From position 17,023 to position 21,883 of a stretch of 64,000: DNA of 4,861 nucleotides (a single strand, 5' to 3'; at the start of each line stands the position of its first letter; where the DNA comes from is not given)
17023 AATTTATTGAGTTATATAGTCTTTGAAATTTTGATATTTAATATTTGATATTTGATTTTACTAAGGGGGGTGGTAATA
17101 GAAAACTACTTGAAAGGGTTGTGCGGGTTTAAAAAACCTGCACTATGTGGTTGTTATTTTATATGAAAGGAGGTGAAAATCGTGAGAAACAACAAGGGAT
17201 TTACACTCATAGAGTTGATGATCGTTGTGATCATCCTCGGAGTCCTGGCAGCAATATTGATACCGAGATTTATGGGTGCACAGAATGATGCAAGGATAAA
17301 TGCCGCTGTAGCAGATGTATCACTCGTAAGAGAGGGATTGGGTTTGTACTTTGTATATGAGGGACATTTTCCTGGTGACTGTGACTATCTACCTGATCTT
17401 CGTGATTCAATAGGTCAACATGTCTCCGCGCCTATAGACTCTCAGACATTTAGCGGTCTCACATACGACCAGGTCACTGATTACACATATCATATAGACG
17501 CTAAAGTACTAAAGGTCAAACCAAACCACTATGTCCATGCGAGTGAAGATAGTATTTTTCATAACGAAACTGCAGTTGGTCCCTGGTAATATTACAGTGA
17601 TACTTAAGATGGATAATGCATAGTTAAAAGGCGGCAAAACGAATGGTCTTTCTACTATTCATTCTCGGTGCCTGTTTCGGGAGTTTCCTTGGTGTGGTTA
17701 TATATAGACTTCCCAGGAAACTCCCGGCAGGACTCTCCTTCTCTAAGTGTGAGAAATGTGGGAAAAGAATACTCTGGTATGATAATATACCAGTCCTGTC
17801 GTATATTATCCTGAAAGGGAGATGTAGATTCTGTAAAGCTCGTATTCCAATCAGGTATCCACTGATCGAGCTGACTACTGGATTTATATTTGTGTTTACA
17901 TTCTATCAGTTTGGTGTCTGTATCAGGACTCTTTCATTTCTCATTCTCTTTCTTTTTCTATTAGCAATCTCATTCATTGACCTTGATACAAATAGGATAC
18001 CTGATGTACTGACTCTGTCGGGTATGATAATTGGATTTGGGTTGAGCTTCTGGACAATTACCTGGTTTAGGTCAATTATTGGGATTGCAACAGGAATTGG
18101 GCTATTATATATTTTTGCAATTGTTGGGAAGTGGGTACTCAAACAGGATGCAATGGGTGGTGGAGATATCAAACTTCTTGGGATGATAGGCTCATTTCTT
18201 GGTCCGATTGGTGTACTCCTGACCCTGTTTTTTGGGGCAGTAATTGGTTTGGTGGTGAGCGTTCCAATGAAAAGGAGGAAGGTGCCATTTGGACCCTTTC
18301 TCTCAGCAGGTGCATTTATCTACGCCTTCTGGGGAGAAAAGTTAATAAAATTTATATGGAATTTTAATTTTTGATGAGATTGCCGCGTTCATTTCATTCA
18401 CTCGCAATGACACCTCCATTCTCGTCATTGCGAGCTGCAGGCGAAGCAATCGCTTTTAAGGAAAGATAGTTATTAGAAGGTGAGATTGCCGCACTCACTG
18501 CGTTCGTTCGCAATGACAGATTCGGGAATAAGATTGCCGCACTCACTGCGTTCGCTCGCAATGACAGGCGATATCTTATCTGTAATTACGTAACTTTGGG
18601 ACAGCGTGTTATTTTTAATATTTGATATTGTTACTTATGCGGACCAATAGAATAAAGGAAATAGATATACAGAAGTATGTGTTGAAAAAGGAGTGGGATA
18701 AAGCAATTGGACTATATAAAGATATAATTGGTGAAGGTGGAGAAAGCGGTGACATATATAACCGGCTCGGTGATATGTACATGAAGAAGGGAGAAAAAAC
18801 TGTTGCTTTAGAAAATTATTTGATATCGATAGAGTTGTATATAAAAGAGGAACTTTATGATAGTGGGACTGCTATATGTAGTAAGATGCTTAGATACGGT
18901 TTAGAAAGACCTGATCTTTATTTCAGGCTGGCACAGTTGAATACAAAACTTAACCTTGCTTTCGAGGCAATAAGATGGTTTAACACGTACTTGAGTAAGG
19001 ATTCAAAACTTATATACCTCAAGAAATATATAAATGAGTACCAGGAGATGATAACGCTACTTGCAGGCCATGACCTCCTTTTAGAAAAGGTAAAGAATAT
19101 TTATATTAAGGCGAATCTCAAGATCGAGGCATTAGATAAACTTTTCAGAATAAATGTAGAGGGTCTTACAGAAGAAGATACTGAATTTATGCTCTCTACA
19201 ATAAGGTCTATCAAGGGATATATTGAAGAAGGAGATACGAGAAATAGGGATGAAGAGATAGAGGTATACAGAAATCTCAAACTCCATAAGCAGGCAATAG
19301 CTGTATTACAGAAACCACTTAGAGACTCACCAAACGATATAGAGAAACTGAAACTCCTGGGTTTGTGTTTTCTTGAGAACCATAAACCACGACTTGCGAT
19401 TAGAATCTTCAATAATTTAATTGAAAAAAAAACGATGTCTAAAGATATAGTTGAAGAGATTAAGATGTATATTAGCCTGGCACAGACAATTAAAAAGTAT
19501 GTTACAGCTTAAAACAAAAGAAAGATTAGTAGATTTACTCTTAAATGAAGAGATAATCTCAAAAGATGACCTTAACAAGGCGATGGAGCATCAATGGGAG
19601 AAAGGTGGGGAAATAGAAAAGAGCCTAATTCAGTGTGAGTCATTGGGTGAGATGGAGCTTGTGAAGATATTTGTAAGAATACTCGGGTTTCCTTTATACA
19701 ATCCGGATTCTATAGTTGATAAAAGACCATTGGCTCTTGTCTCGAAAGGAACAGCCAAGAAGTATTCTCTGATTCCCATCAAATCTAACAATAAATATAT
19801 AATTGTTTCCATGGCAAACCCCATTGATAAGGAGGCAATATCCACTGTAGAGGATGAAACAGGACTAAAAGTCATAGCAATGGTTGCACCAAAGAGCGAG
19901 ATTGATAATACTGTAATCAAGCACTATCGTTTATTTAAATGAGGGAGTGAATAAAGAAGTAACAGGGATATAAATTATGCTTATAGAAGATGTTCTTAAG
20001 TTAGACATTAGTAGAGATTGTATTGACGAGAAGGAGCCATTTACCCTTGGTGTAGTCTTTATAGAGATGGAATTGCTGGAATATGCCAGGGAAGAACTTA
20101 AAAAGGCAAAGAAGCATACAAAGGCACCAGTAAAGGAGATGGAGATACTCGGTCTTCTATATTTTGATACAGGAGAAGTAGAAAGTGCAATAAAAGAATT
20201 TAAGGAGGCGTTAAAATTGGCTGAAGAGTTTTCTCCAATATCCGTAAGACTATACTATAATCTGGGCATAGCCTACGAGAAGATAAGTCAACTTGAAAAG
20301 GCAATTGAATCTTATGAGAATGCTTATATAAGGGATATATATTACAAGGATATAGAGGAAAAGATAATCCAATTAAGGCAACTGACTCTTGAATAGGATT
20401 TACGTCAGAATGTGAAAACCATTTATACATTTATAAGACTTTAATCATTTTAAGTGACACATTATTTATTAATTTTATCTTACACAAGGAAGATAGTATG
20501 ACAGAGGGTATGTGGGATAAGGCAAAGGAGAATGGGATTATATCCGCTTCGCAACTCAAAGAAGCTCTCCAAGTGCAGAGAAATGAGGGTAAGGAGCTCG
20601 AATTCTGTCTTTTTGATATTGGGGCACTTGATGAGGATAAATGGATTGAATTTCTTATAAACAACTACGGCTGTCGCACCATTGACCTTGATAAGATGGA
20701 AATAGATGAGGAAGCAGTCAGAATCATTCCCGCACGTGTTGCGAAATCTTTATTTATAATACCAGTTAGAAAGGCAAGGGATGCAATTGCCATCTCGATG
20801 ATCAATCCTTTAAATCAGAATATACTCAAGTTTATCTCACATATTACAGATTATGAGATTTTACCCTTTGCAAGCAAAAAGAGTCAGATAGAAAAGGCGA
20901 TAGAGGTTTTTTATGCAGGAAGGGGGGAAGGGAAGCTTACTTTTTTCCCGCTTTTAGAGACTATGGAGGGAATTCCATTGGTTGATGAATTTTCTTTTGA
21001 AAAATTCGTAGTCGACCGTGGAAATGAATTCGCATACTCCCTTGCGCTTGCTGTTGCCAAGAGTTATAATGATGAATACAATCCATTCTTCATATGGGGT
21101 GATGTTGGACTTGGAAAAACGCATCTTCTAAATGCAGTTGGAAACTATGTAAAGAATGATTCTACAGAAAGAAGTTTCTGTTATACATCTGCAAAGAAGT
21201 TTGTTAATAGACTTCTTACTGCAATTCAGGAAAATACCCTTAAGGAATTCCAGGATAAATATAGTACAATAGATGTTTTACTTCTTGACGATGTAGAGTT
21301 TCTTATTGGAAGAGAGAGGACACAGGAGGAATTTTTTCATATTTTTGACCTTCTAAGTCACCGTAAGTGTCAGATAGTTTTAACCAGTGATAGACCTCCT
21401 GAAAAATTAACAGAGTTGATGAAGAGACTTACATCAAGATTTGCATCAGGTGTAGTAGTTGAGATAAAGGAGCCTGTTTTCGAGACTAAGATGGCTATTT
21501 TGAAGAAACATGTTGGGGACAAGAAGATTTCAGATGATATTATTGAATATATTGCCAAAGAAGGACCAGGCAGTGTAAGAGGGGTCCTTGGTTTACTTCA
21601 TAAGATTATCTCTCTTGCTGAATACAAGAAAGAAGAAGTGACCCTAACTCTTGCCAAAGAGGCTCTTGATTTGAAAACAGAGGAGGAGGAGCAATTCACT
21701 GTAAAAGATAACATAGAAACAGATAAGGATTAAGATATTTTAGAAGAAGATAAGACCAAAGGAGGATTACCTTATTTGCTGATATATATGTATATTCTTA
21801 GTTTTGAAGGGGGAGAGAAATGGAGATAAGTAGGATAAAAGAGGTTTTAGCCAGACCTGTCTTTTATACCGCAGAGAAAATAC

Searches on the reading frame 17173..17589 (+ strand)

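Call 7: search_protein_families(library=pfam, proteins=[window:17173-17589:+], max_evalue=0.01)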
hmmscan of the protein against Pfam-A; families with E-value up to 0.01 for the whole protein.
window:17173-17589:+ (138 aa): 1 family
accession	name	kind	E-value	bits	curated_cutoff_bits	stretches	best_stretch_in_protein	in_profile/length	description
PF07963.17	N_methyl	-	1.1e-09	37.9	21.2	1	5-29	2-26/27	Prokaryotic N-terminal methylation motif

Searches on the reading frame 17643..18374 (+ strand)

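Call 7: search_protein_families(library=pfam, proteins=[window:17643-18374:+], max_evalue=0.01)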
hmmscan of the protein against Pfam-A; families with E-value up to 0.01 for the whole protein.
window:17643-18374:+ (243 aa): 2 families
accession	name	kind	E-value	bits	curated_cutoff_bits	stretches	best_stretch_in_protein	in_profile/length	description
PF06750.18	A24_N_bact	-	3.6e-32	110.7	23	1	7-90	1-84/84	Bacterial Peptidase A24 N-terminal domain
PF01478.23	Peptidase_A24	-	1.1e-17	64.9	26.5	1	100-206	1-103/104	Type IV leader peptidase family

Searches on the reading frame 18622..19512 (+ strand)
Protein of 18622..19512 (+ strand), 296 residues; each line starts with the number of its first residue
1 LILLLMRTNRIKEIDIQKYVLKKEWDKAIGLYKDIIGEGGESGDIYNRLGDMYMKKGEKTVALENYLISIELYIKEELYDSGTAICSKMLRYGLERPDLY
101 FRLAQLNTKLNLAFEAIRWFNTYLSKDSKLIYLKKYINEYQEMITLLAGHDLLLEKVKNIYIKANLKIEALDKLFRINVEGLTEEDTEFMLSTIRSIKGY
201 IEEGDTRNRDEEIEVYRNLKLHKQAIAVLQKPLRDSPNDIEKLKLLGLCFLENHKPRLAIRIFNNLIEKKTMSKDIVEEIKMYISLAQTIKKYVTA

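Call 7: search_protein_families(library=pfam, proteins=[window:18622-19512:+], max_evalue=0.01)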
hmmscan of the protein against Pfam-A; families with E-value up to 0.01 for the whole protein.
window:18622-19512:+ (296 aa): 12 families
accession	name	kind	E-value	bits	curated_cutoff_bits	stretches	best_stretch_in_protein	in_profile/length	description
PF07719.23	TPR_2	-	8.6e-07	29.1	27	0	44-73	2-31/34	Tetratricopeptide repeat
PF13181.12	TPR_8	-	3.7e-05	24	25.7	0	44-67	2-25/34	Tetratricopeptide repeat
PF14559.12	TPR_19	-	4e-05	24.3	25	0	23-58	5-40/68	Tetratricopeptide repeat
PF13424.12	TPR_12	-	0.00032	21.3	30.1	0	44-86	4-47/77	Tetratricopeptide repeat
PF12895.13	ANAPC3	-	0.00067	20.3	27.2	0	220-266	3-49/82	Anaphase-promoting complex, cyclosome, subunit 3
PF13432.12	TPR_16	-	0.0011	19.8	32.7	0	25-66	13-54/65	Tetratricopeptide repeat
PF13174.12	TPR_6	-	0.0018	19.3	26.3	0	246-269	6-29/33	Tetratricopeptide repeat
PF13371.12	TPR_9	-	0.0018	18.6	35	0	72-127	4-59/73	Tetratricopeptide repeat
PF13176.12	TPR_7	-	0.0036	17.7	27.9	0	19-34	9-24/36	Tetratricopeptide repeat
PF13428.12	TPR_14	-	0.0078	17.3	23.5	0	23-51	15-43/44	Tetratricopeptide repeat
PF00515.34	TPR_1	-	0.0082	16.4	27.8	0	44-72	2-30/34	Tetratricopeptide repeat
PF13414.12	TPR_11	-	0.0087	16.2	26.8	0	50-67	1-18/42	TPR repeat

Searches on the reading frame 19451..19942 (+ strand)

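Call 9: search_protein_families(library=pfam, proteins=[window:19451-19942:+], max_evalue=0.01)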
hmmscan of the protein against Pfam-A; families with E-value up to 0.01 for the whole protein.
window:19451-19942:+ (163 aa): 1 family
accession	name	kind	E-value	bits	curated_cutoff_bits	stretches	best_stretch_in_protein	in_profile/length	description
PF05157.20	MshEN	-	1.3e-08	35.1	23.1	1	87-160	10-85/90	MshEN domain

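Call 88: search_protein_families(library=ncbifam, proteins=[window:19451-19939:+], max_evalue=0.01)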
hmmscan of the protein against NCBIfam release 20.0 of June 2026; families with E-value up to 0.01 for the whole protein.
window:19451-19939:+ (163 aa): 5 families
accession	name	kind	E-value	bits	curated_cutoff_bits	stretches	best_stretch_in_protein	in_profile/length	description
TIGR02538.1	type_IV_pilB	equivalog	8.4e-14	51.1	675.65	1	26-159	2-136/564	type IV-A pilus assembly ATPase PilB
NF008411.1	PRK11234.1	equivalog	2.3e-09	36.2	1170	1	8-159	463-617/723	cyclic di-3',5'-guanylate-activated glycosyltransferase NfrB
NF012033.0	PRK15489.1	equivalog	1.1e-06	27.1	537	1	14-153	481-621/703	glycosyl transferase family protein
NF053729.1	c-di-GMP_motif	domain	3.3e-06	26.8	38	1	25-72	1-48/53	cyclic di-GMP-binding domain-containing protein, MshE-related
TIGR02533.1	type_II_gspE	equivalog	0.0013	17.5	630.25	1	100-160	7-67/486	type II secretion system ATPase GspE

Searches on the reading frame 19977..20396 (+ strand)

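Call 7: search_protein_families(library=pfam, proteins=[window:19977-20396:+], max_evalue=0.01)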
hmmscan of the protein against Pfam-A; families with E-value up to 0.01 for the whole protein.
window:19977-20396:+ (139 aa): 14 families
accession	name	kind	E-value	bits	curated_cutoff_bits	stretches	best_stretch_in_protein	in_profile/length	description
PF07719.23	TPR_2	-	1.2e-12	47.3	27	2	58-84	7-33/34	Tetratricopeptide repeat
PF00515.34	TPR_1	-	2.6e-12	46.4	27.8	2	91-116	2-27/34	Tetratricopeptide repeat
PF13181.12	TPR_8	-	2.8e-10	39.9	25.7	2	91-116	2-27/34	Tetratricopeptide repeat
PF13414.12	TPR_11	-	6e-10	39.1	26.8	1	59-102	1-40/42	TPR repeat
PF13424.12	TPR_12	-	2.7e-09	37.5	30.1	1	58-116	9-71/77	Tetratricopeptide repeat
PF13432.12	TPR_16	-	3.3e-07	31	32.7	1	58-119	3-60/65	Tetratricopeptide repeat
PF25063.1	ARM_TT21_C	-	1.8e-05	25.2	35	1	22-116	99-190/209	Tetratricopeptide repeat protein 21 C-terminal ARM domain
PF13176.12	TPR_7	-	8.2e-05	22.8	27.9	0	93-116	2-25/36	Tetratricopeptide repeat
PF13428.12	TPR_14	-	0.00014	22.6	23.5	0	57-83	6-32/44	Tetratricopeptide repeat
PF13431.12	TPR_17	-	0.00017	22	24.4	1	84-111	7-34/34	Tetratricopeptide repeat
PF13174.12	TPR_6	-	0.00028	21.8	26.3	0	93-114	3-24/33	Tetratricopeptide repeat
PF10602.15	RPN7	-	0.00081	19.6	29.6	0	39-80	21-64/174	26S proteasome subunit RPN7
PF13371.12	TPR_9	-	0.0011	19.3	35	0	87-115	26-54/73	Tetratricopeptide repeat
PF13374.12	TPR_10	-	0.002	18.5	27.5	0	58-84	8-34/42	Tetratricopeptide repeat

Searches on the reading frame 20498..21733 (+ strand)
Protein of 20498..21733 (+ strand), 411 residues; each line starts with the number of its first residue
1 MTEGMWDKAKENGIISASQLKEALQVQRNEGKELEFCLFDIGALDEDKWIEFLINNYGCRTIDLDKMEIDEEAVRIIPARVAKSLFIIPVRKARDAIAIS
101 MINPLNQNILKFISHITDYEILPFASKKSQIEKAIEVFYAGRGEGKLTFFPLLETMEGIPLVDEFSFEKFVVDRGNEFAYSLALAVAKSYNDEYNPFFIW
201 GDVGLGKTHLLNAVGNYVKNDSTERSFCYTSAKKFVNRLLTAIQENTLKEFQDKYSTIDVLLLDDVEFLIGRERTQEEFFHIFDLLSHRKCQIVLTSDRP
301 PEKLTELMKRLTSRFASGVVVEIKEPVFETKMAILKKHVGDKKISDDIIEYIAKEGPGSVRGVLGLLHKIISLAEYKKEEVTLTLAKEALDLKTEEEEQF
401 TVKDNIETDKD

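Call 9: search_protein_families(library=pfam, proteins=[window:20498-21733:+], max_evalue=0.01)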
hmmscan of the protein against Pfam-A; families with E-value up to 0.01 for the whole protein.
window:20498-21733:+ (411 aa): 7 families
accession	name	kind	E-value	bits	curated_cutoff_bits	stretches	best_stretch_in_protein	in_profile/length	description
PF00308.24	Bac_DnaA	-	8.8e-56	189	23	1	163-321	3-161/162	Bacterial DnaA ATPAse domain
PF05157.20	MshEN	-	1.7e-11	44.4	23.1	1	57-143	1-88/90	MshEN domain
PF01695.23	IstB_IS21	-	1.1e-08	35.3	24.1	1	190-305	88-200/238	IstB-like ATP binding protein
PF00004.35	AAA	-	4.6e-08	34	21.2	1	199-317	3-125/131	ATPase family associated with various cellular activities (AAA)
PF13401.12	AAA_22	-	0.00014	22.7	27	1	197-296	8-121/130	AAA domain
PF03969.22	AFG1_ATPase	-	0.00073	19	27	1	197-306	64-173/361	AFG1-like ATPase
PF01637.24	ATPase_2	-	0.0036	17.6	33.2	1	192-295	18-114/225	ATPase domain predominantly from Archaea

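Call 88: search_protein_families(library=ncbifam, proteins=[window:20498-21730:+], max_evalue=0.01)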
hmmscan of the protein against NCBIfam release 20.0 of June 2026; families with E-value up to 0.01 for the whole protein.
window:20498-21730:+ (411 aa): 27 families (the best 25 are shown)
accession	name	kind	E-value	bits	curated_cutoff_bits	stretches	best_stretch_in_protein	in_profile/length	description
TIGR00362.1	DnaA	equivalog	1.1e-81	275.1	343.9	1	157-404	100-350/437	chromosomal replication initiator protein DnaA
NF001154.0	PRK00149.3-3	equivalog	2.1e-59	201.7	410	1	160-406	116-372/462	chromosomal replication initiator protein DnaA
NF009087.0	PRK12422.1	equivalog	4.5e-34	118.4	657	1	163-385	106-332/455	chromosomal replication initiator protein DnaA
TIGR03420.1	DnaA_homol_Hda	equivalog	1.1e-27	97.1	194.8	1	163-390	10-225/226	DnaA regulatory inactivator Hda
NF038214.1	IS21_help_AAA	equivalog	5.6e-15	55.7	200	1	190-309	86-202/232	IS21-like element helper ATPase IstB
TIGR02538.1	type_IV_pilB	equivalog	9e-14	51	675.65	1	10-142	7-139/564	type IV-A pilus assembly ATPase PilB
NF005992.0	PRK08116.1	subfamily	4.2e-12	45.8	189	1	163-317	80-239/269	hypothetical protein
NF005982.0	PRK08084.1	equivalog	2.1e-10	40.6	268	1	163-391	17-234/235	DnaA inactivator Hda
NF006505.0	PRK08939.1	equivalog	5.1e-10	39.1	228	1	179-266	139-226/306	primosomal protein DnaI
NF006571.0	PRK09087.1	equivalog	5.3e-10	39.4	297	1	244-395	75-225/228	DnaA regulatory inactivator HdaA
NF005304.0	PRK06835.1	equivalog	9.9e-10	38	215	1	186-316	175-306/330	ATP-binding protein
NF005149.0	PRK06620.1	equivalog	1e-08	34.7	316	1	255-391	84-215/221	hypothetical protein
NF040713.1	ZapE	equivalog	7.9e-08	31.9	140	1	193-306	51-164/344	cell division protein ZapE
NF008411.1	PRK11234.1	equivalog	8.9e-08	31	1170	1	11-144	490-622/723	cyclic di-3',5'-guanylate-activated glycosyltransferase NfrB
NF053729.1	c-di-GMP_motif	domain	3.2e-07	30.1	38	1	11-53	8-50/53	cyclic di-GMP-binding domain-containing protein, MshE-related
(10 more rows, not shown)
